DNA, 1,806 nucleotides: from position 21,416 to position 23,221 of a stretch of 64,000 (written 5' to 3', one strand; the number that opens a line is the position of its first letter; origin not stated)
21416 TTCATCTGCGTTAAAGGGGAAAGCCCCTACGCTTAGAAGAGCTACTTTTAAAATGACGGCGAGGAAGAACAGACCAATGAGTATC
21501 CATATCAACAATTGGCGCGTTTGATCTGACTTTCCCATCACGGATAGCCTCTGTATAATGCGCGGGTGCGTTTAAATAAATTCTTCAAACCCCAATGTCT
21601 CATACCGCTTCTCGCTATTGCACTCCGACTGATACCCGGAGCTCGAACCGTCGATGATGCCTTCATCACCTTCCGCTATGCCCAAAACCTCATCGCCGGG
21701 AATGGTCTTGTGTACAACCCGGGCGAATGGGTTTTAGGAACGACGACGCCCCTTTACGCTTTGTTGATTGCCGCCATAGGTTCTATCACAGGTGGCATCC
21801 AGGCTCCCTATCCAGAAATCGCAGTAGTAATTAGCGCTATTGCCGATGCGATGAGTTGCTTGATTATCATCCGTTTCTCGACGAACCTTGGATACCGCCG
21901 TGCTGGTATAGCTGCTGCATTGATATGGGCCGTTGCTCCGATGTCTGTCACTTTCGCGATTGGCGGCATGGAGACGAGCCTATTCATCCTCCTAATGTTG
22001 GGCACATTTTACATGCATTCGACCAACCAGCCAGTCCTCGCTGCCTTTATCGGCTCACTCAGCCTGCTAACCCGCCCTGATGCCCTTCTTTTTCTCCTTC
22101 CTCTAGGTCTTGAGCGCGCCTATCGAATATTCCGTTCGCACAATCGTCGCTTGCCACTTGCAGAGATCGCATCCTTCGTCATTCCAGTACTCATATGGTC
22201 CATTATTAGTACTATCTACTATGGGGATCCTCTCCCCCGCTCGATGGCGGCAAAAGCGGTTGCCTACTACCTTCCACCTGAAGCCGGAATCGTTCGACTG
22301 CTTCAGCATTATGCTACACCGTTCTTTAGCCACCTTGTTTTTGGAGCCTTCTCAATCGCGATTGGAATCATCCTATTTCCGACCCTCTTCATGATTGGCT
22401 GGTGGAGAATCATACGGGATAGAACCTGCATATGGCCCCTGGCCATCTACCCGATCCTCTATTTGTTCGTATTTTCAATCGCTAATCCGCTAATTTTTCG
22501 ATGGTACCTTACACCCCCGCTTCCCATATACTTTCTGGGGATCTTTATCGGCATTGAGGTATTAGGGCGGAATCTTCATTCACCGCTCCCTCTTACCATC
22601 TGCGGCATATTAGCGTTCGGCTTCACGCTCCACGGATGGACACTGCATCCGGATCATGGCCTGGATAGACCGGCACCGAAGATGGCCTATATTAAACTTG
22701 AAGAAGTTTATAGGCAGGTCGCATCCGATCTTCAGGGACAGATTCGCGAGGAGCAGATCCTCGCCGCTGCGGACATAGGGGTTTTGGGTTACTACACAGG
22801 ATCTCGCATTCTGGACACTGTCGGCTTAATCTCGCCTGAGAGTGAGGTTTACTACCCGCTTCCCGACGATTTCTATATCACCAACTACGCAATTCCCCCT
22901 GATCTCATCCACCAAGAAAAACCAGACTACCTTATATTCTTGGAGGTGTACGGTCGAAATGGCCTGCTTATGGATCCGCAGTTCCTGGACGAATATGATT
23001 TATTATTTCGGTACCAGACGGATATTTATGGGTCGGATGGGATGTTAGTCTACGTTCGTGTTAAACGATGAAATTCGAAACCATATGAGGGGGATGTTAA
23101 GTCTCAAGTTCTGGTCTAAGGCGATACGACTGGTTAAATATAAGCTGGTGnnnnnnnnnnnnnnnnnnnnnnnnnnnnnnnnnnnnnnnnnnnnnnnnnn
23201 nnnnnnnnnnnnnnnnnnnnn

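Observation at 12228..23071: Array of seven consecutive GT-C-like polytopic membrane proteins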

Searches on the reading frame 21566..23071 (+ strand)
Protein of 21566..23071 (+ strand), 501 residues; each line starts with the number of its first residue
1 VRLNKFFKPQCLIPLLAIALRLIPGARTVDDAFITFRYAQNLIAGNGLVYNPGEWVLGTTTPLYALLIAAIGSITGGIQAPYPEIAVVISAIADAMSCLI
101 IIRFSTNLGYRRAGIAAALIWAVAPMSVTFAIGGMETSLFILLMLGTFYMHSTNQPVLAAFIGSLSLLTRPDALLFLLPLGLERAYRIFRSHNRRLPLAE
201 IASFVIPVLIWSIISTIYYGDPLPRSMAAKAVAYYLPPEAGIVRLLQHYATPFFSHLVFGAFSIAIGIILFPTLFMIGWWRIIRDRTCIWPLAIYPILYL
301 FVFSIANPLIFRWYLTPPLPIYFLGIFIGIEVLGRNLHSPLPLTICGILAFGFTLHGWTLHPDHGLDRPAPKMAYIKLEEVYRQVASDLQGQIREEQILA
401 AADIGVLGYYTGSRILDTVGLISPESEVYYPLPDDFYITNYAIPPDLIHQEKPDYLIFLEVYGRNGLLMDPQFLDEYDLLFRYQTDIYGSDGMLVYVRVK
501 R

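Call 4: search_protein_families(library=pfam, proteins=[window:21566-23071:+], max_evalue=0.01)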
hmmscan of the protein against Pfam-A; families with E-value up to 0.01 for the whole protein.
window:21566-23071:+ (501 aa): 0 families

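Call 6: search_protein_families(library=ncbifam, proteins=[window:21566-23071:+], max_evalue=0.01)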
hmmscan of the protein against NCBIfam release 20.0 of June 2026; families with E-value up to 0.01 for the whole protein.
window:21566-23071:+ (501 aa): 2 families
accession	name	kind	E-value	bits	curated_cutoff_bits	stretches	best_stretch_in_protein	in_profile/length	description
NF046093.1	AZOBR_p60025_fam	subfamily_domain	5.2e-08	32.4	150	1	62-190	95-214/232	AZOBR_p60025 family cell surface glycopolymer formation protein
NF041481.1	beta_arabfuran_tase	equivalog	1.2e-07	30.2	1050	1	29-148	28-151/633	terminal beta-(1->2)-arabinofuranosyltransferase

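Call 11: search_solved_structures(query=window:21566-23071:+, max_evalue=1, show_alignments=1)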
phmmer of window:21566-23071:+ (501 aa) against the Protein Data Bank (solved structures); distinct sequences matched with E-value up to 1: 1.
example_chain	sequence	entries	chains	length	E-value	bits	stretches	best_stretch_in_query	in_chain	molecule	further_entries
9dlf_C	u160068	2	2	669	3.4e-06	29.4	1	29-245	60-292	Arabinosyltransferase AftB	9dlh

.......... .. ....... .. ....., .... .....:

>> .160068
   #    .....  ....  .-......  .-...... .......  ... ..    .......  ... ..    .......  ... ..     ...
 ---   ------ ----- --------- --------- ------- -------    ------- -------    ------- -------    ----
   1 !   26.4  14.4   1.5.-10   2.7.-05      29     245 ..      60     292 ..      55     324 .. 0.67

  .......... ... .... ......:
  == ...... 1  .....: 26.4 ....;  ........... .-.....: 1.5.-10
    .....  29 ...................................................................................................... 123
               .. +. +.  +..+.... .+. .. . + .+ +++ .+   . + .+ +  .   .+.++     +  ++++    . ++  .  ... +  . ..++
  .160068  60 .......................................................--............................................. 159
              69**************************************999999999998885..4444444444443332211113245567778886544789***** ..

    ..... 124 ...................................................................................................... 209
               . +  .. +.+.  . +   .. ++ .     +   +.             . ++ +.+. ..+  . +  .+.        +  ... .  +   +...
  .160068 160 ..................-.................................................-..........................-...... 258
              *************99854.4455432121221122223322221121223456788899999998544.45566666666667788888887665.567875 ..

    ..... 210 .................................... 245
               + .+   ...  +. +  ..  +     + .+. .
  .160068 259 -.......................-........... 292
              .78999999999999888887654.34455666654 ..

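Call 80: search_solved_structures(query=A7, max_evalue=1, show_alignments=0)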
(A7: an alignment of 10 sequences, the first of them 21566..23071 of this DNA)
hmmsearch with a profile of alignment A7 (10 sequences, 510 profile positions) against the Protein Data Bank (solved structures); distinct sequences matched with E-value up to 1: 2.
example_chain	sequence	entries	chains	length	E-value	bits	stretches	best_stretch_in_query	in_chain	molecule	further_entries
9dlf_C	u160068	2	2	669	3e-09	39.4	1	27-237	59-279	Arabinosyltransferase AftB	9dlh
9wno_A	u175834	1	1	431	0.014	17.5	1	85-329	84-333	GPI mannosyltransferase 1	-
